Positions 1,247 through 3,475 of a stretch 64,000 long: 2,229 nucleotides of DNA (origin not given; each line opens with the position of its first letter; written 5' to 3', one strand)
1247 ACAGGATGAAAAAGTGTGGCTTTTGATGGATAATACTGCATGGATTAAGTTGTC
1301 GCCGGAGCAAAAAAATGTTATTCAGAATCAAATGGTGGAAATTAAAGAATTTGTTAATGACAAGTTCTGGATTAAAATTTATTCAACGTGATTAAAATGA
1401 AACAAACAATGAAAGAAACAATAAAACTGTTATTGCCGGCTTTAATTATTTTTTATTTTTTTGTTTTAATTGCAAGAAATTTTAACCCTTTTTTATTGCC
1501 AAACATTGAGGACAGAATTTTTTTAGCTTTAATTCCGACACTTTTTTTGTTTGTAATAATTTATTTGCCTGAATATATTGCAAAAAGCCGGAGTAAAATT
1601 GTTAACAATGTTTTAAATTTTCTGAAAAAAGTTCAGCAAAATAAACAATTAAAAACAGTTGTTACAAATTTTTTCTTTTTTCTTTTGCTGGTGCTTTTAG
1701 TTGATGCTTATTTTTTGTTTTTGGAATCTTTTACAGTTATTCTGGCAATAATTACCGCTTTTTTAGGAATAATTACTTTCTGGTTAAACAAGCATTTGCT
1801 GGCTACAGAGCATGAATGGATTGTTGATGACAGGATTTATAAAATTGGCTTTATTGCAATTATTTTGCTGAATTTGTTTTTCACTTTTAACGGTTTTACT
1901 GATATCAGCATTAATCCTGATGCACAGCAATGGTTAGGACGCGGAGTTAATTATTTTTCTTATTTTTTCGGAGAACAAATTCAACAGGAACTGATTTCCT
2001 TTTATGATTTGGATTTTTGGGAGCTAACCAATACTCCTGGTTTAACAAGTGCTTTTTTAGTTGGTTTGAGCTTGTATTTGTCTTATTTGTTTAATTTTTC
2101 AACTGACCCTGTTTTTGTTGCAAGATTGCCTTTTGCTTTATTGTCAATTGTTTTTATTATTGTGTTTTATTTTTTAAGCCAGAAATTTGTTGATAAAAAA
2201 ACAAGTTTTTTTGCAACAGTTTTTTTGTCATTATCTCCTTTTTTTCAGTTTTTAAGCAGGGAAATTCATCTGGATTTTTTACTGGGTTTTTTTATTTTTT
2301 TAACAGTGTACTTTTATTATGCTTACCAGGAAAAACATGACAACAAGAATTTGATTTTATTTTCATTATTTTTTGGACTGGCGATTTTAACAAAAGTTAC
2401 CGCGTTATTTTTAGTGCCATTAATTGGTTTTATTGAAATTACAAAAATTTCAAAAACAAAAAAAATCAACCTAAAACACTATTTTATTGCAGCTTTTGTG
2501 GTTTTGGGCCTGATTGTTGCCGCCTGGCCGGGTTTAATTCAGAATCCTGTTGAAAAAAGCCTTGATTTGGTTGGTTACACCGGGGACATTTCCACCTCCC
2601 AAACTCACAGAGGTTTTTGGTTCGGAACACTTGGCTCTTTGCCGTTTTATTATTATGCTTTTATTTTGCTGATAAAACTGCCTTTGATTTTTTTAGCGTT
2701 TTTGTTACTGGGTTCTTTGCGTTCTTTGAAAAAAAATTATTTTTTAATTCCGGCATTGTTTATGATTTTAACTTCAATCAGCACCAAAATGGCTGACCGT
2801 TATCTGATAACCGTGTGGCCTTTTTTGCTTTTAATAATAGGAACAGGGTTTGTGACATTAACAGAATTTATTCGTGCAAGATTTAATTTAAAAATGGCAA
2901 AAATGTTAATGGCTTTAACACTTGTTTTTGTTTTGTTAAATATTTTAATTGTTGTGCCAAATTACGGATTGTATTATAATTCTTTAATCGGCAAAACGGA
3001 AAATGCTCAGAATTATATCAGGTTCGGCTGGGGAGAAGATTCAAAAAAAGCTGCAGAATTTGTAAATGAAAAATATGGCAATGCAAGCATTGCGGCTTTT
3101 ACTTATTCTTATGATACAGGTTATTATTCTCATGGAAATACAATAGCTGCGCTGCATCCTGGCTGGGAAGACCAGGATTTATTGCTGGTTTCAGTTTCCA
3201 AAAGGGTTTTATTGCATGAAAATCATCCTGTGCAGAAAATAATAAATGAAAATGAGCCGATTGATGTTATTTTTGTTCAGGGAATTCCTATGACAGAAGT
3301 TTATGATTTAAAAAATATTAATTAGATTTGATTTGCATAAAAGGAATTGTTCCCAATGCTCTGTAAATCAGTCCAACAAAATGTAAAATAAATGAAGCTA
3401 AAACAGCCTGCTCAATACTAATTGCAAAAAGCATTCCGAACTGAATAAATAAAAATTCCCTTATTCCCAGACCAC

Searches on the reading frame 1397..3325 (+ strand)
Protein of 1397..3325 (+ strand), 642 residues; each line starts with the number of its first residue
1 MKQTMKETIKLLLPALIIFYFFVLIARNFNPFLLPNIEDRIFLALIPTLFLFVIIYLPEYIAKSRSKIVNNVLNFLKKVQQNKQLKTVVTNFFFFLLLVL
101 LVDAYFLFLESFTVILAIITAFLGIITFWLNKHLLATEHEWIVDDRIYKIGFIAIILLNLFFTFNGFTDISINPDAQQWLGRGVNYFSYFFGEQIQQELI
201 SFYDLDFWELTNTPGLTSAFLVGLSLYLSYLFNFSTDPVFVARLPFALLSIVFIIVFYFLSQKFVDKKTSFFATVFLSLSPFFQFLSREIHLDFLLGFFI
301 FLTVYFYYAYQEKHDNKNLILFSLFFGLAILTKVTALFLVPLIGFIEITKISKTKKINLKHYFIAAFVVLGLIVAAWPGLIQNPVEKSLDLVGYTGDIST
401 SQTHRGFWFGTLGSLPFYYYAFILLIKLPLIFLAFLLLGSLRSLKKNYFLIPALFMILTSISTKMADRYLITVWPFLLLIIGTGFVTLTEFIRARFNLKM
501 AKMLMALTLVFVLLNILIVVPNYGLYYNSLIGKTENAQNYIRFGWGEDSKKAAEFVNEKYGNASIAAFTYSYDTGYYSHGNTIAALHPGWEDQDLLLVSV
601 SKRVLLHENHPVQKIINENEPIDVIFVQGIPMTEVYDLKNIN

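Call 73: search_protein_families(library=padloc, alignment_id=A6, max_evalue=0.000001)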
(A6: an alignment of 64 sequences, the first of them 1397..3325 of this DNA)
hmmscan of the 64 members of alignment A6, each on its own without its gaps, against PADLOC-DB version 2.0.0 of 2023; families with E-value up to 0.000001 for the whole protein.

A. member 1, window:1397-3325:+ (642 aa): 0 families

B. families by the number of members that match (of 64 scanned): 1 family
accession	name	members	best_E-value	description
PDLC04134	mad2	1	3.7e-08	mads_2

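Call 74: search_protein_families(library=ncbifam, alignment_id=A6, max_evalue=1e-20)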
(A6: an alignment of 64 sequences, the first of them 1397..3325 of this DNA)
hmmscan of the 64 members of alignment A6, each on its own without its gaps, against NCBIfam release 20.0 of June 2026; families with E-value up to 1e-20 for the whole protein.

A. member 1, window:1397-3325:+ (642 aa): 0 families

B. families by the number of members that match (of 64 scanned): 76 families (the first 25 are shown)
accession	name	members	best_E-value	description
NF006335.0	PRK08565.1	2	9.2e-256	DNA-directed RNA polymerase subunit B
NF040817.1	GdhA_Arch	2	9.7e-135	glutamate dehydrogenase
NF041398.1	GluDhGdhB_Halo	2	5.8e-131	glutamate dehydrogenase GdhB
NF004559.0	PRK05899.2-5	2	8.3e-94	transketolase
NF004556.0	PRK05899.2-2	2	7.6e-88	transketolase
NF001616.1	PRK00405.1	2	8.6e-74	DNA-directed RNA polymerase subunit beta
TIGR02013.1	rpoB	2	3.6e-69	DNA-directed RNA polymerase subunit beta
NF007172.0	PRK09603.1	2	1e-57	DNA-directed RNA polymerase subunit beta/beta'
NF004558.0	PRK05899.2-4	2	2.2e-55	transketolase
NF011417.0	PRK14844.1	2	3.1e-55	DNA-directed RNA polymerase subunit beta/beta'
TIGR00232.1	tktlase_bact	2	9.1e-53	transketolase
NF006336.0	PRK08566.1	1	0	DNA-directed RNA polymerase subunit A'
TIGR02390.1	RNA_pol_rpoA1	1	0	DNA-directed RNA polymerase subunit A'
TIGR03670.1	rpoB_arch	1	1.2e-256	DNA-directed RNA polymerase subunit B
NF007175.0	PRK09606.1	1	2.9e-175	DNA-directed RNA polymerase subunit B''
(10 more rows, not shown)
